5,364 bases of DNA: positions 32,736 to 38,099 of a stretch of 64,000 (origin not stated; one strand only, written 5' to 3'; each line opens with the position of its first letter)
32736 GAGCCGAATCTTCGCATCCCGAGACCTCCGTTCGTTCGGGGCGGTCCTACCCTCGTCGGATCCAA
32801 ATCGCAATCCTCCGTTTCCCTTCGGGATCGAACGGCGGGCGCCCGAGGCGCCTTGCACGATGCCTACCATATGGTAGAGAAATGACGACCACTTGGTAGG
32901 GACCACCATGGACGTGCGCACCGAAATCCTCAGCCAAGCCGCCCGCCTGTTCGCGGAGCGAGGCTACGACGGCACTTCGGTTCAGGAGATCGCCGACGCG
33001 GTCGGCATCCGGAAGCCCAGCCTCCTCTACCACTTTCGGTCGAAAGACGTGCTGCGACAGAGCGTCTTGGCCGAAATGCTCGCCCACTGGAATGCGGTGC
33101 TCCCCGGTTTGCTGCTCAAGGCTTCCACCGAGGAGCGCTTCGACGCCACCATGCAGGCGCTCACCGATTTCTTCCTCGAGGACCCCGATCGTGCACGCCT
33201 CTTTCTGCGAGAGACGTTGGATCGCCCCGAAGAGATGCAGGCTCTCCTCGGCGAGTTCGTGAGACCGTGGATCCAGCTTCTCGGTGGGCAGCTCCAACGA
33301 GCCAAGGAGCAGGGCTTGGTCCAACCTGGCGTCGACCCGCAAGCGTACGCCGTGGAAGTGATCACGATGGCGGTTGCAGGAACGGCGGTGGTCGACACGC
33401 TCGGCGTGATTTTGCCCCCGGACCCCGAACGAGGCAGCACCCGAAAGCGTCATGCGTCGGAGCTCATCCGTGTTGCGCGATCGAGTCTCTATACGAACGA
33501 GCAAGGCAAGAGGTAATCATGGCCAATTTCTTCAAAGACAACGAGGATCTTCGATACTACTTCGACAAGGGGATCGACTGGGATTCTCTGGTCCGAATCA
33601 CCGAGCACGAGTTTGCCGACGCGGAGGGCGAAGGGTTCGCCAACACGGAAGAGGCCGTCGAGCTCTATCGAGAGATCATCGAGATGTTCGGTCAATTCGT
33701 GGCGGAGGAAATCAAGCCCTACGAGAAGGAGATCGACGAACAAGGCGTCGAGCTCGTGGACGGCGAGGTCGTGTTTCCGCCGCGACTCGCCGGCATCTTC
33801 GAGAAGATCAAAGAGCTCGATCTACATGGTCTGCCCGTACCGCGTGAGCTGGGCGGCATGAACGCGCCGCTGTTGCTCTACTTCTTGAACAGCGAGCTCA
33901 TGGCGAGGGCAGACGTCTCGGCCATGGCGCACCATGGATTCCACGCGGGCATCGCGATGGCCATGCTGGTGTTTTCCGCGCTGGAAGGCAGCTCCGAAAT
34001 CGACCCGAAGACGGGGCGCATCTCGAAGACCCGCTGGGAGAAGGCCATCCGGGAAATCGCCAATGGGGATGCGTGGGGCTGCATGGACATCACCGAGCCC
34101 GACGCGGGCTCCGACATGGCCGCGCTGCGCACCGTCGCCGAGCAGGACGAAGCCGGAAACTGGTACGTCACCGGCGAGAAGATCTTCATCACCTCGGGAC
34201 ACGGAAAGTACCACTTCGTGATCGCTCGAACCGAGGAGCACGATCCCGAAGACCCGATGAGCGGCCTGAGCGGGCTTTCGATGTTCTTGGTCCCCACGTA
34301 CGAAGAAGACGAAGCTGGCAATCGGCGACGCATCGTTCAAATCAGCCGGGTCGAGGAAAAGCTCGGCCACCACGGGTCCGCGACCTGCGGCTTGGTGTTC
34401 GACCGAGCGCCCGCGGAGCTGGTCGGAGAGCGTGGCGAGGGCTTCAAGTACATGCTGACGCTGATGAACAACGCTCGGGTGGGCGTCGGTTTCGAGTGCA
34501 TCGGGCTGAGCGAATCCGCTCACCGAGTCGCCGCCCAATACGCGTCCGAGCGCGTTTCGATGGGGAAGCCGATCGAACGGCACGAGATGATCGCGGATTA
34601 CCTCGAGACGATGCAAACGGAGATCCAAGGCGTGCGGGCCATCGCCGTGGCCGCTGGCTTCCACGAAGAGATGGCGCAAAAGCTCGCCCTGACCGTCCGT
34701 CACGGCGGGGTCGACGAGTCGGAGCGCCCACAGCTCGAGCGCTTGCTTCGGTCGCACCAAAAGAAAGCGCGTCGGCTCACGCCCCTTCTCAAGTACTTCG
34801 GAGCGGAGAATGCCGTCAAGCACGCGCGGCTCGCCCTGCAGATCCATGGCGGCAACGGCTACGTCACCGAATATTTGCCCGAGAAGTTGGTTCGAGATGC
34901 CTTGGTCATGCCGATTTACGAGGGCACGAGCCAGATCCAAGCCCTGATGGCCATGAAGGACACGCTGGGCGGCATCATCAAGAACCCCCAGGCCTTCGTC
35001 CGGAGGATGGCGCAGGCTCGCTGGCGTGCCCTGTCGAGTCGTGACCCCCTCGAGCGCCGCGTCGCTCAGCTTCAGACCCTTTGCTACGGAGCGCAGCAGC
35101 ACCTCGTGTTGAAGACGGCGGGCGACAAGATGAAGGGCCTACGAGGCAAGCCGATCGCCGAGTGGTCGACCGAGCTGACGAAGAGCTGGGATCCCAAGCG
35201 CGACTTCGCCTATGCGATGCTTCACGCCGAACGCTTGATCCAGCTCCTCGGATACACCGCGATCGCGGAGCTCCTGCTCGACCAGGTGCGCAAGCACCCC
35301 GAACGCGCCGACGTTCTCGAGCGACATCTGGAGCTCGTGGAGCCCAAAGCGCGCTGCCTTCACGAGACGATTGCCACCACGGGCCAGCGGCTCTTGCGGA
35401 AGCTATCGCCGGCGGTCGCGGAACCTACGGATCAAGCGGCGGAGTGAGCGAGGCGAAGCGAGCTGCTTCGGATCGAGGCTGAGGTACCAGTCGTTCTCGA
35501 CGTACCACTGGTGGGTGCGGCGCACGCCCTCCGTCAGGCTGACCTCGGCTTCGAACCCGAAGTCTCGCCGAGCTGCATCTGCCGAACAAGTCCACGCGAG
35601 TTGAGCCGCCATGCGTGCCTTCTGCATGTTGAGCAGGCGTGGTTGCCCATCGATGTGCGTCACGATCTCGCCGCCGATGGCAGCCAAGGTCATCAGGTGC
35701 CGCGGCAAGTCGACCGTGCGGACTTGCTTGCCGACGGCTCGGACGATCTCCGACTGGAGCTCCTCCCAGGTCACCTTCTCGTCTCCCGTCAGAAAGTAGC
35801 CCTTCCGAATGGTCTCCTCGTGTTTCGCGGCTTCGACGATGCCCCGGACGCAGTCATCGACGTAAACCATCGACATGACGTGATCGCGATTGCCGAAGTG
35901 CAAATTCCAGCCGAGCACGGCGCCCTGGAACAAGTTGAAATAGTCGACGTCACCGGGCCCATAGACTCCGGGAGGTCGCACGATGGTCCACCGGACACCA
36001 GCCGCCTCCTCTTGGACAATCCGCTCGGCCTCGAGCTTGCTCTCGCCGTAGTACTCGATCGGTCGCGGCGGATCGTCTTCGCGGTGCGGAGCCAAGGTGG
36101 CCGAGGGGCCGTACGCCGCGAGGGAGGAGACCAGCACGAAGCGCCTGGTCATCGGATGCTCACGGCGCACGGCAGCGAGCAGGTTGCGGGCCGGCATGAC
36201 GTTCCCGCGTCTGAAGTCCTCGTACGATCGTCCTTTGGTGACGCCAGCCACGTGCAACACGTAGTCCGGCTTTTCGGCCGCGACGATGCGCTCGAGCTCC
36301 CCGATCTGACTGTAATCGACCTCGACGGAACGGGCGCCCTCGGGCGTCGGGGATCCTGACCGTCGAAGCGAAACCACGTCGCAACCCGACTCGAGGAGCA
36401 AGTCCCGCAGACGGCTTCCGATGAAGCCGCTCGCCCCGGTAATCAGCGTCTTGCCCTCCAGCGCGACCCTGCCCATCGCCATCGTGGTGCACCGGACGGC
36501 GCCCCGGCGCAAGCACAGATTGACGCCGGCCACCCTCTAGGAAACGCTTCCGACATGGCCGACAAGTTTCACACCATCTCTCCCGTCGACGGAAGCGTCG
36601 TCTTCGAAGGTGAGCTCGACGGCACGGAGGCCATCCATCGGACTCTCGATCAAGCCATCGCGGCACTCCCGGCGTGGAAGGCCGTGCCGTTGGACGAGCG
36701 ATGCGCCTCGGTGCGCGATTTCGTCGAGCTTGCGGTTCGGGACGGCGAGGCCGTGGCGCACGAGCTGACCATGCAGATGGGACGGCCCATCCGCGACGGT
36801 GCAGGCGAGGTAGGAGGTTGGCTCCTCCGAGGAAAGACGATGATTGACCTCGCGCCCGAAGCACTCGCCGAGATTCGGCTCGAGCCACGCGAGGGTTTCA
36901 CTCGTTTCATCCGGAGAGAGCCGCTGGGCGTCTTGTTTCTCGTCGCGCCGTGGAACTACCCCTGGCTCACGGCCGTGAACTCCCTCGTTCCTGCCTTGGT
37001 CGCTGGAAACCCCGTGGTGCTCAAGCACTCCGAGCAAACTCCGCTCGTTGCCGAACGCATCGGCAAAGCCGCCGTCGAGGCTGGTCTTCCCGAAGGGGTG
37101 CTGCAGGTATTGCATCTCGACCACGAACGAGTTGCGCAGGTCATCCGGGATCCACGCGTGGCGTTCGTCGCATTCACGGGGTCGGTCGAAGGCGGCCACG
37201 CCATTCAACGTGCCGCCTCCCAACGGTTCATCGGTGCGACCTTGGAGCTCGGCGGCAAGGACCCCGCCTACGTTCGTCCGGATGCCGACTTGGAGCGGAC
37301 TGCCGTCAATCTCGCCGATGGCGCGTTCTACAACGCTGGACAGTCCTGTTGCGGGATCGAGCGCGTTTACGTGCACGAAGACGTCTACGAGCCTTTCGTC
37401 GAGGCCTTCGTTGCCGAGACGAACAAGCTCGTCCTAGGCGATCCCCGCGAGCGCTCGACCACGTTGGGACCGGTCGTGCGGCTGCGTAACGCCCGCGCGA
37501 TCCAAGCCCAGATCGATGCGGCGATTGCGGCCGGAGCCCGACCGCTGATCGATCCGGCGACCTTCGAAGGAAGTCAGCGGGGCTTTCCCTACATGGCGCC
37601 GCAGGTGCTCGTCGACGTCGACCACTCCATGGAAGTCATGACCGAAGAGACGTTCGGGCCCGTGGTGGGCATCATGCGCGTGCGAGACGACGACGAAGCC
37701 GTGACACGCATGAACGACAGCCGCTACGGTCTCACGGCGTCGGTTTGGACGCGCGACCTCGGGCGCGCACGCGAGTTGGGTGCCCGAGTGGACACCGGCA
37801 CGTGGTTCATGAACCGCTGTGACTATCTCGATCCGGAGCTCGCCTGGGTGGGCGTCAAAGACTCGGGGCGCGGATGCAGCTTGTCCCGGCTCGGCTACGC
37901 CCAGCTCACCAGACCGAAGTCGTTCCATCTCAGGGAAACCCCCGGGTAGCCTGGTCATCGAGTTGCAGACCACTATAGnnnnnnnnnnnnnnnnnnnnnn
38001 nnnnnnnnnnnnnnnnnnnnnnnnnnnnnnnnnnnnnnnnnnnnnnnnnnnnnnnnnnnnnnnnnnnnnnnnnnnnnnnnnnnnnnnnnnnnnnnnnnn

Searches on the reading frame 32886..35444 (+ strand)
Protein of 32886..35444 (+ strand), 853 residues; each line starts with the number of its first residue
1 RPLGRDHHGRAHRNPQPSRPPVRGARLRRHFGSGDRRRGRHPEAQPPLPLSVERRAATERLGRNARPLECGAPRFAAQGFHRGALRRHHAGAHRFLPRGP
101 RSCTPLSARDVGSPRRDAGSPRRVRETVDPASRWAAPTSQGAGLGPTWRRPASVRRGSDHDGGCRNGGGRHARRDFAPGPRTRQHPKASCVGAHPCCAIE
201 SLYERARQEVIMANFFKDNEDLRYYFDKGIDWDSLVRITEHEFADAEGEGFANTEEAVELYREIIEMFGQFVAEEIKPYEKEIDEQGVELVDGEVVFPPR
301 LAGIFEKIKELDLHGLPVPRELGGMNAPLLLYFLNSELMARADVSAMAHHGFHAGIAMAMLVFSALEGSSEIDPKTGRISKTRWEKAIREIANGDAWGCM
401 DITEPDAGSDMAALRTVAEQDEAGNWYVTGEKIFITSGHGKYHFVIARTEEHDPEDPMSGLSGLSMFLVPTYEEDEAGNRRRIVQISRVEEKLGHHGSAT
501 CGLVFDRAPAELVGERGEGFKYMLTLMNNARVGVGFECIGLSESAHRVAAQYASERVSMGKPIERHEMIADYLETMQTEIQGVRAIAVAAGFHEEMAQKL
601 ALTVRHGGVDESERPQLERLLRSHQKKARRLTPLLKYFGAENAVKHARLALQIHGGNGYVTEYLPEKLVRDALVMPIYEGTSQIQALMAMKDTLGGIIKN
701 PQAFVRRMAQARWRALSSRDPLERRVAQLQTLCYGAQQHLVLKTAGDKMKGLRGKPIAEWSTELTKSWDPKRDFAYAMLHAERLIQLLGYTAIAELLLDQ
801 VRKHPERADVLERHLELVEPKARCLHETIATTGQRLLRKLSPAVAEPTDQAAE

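Call 33: search_protein_families(library=pfam, proteins=[window:32886-35444:+], max_evalue=0.001)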
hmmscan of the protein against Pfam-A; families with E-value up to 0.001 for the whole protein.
window:32886-35444:+ (853 aa): 4 families
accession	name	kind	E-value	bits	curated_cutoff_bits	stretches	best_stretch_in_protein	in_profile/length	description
PF00441.29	Acyl-CoA_dh_1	-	2.7e-28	99.4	22.4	2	623-690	79-146/150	Acyl-CoA dehydrogenase, C-terminal domain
PF02770.24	Acyl-CoA_dh_M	-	2.6e-17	63.2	33.3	1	399-507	1-96/97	Acyl-CoA dehydrogenase, middle domain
PF02771.21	Acyl-CoA_dh_N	-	4.5e-11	43.5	22.9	1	262-362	5-94/113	Acyl-CoA dehydrogenase, N-terminal domain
PF22924.1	ACOX_C_alpha1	-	0.00045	20.5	27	1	527-684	4-159/169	Acyl-CoA oxidase, C-alpha1 domain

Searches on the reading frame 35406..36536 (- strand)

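Call 33: search_protein_families(library=pfam, proteins=[window:35406-36536:-], max_evalue=0.001)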
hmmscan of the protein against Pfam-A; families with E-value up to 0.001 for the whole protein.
window:35406-36536:- (377 aa): 6 families
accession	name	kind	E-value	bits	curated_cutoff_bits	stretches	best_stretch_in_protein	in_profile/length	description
PF01370.27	Epimerase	-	1.2e-35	123.5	20.9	1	31-244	2-232/240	NAD dependent epimerase/dehydratase family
PF16363.11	GDP_Man_Dehyd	-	1.4e-21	77.8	27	1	31-341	1-332/332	GDP-mannose 4,6 dehydratase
PF04321.23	RmlD_sub_bind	-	1e-19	71.1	27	1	29-272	2-235/287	RmlD substrate binding domain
PF13460.12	NAD_binding_10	-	2.1e-15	57.5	27.2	1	34-194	1-149/184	NAD(P)H-binding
PF01073.25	3Beta_HSD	-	7.1e-13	48.6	22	1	31-277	1-278/280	3-beta hydroxysteroid dehydrogenase/isomerase family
PF07993.18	NAD_binding_4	-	2.9e-12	46.7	20.1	1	87-230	86-255/258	Male sterility protein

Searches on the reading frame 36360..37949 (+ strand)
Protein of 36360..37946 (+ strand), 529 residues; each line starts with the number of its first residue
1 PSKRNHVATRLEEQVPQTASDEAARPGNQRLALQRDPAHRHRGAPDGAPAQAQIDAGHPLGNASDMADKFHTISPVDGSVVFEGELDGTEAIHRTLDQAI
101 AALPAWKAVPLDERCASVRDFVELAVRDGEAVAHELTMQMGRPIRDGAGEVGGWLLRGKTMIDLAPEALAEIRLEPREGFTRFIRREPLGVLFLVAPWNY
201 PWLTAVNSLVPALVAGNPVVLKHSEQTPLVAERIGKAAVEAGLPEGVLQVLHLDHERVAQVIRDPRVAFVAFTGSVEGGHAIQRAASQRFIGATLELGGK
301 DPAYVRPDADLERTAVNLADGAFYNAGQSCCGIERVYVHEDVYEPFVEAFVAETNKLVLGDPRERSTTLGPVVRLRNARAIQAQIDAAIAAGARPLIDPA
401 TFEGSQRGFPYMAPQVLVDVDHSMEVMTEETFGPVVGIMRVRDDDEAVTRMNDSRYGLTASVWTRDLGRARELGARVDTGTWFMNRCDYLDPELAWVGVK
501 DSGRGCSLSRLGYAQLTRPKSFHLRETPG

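Call 33: search_protein_families(library=pfam, proteins=[window:36360-37946:+], max_evalue=0.001)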
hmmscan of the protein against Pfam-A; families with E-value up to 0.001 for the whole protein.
window:36360-37946:+ (529 aa): 1 family
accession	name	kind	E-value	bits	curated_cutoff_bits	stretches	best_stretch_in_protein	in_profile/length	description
PF00171.27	Aldedh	-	2.1e-121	406.1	23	1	68-521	7-460/461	Aldehyde dehydrogenase family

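Call 50: find_encoding_contigs(protein=window:36555-37949:+, flank=10000, max_places=10)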
Protein window:36555-37949:+ (464 aa): no gene with exactly this product is on record in the collection.
